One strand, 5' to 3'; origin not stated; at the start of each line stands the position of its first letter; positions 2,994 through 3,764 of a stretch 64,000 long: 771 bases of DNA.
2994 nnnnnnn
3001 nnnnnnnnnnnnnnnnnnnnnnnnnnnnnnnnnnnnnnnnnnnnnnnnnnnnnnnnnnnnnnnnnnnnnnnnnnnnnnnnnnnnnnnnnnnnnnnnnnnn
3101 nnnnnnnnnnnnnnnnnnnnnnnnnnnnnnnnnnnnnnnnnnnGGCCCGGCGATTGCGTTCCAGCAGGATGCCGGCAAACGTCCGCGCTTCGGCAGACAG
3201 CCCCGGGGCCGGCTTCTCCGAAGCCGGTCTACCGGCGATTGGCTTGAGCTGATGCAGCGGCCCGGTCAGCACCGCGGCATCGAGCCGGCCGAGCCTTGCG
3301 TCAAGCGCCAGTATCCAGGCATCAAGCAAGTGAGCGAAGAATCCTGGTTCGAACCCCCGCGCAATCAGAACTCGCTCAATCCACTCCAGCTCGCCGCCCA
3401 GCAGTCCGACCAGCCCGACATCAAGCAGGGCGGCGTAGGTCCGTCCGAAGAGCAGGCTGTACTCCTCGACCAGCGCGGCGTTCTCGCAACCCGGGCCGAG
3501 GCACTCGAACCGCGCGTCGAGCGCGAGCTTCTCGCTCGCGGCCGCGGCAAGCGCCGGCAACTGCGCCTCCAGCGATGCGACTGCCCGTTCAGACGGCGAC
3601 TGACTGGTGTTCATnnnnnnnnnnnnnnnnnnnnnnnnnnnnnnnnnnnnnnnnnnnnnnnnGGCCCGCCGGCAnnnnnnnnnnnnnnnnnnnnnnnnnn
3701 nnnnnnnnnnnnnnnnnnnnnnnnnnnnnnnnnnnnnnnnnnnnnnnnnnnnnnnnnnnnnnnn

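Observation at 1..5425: PlsY, GT2 lipid-glycosyltransferase, standalone B12-binding protein, MacB permease, ATPase and HlyD adaptor in one coupled operon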

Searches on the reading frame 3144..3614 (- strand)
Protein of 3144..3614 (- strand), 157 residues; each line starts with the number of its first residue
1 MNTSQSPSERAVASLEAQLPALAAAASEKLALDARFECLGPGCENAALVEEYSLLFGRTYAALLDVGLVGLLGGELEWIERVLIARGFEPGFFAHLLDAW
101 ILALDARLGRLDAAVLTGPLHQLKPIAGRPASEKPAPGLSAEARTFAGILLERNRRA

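Call 20: search_solved_structures(query=A2, max_evalue=10, show_alignments=4)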
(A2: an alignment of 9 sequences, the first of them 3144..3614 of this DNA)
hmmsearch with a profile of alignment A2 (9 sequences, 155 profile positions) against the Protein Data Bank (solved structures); distinct sequences matched with E-value up to 10: 0.

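Call 29: search_protein_representatives(alignment_id=A2)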
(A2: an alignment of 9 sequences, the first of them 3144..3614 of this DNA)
Query: 9 sequences, 155 profile positions. Proteins with E-value up to 0.001 (for the whole library): 134; up to 1e-10: 71; up to 1e-30: 5. The best 134 are listed.
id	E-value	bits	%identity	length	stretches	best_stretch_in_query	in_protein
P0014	4.7e-67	241.0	-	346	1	1-155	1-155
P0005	1.7e-55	203.4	-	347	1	6-154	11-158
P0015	2.1e-44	167.4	-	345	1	5-155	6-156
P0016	3.7e-41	156.8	-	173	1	4-149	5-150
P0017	3.4e-32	127.7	-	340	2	6-155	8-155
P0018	1.6e-29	119.0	-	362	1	4-155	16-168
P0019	1.1e-28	116.4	-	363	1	6-155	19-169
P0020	4.5e-27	111.1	-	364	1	6-155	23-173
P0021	9.8e-27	110.0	-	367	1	5-155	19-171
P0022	1.4e-26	109.5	-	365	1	5-155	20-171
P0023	1.4e-26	109.5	-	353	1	5-155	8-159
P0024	3.2e-26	108.3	-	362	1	4-155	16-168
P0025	8.2e-26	107.0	-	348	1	7-155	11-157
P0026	4.0e-25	104.8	-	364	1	5-155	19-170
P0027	6.5e-25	104.1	-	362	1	4-155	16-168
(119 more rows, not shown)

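Call 35: predict_structure(alignment_id=A2)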
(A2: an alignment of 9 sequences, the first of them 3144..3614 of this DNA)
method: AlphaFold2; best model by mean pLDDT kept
length: 157 residues; sequences in the alignment: 9
mean_pLDDT: 80.2   pTM: 0.75
mean pLDDT of the five models: 80.2, 79.2, 78.7, 76.3, 74.4
residues with pLDDT >= 90: 40; 70-90: 83; 50-70: 31; < 50: 3
segments of 3 or more residues with pLDDT < 50: 1-3
pLDDT, mean of each block of 10 residues (from residue 1): 61 92 94 78 81 90 83 78 83 90 92 89 77 56 67 67
secondary structure, 60 per line:
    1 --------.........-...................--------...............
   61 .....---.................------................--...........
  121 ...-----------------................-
elements in order: H9-17 H19-37 H46-65 H69-85 H92-107 H110-123 H141-156
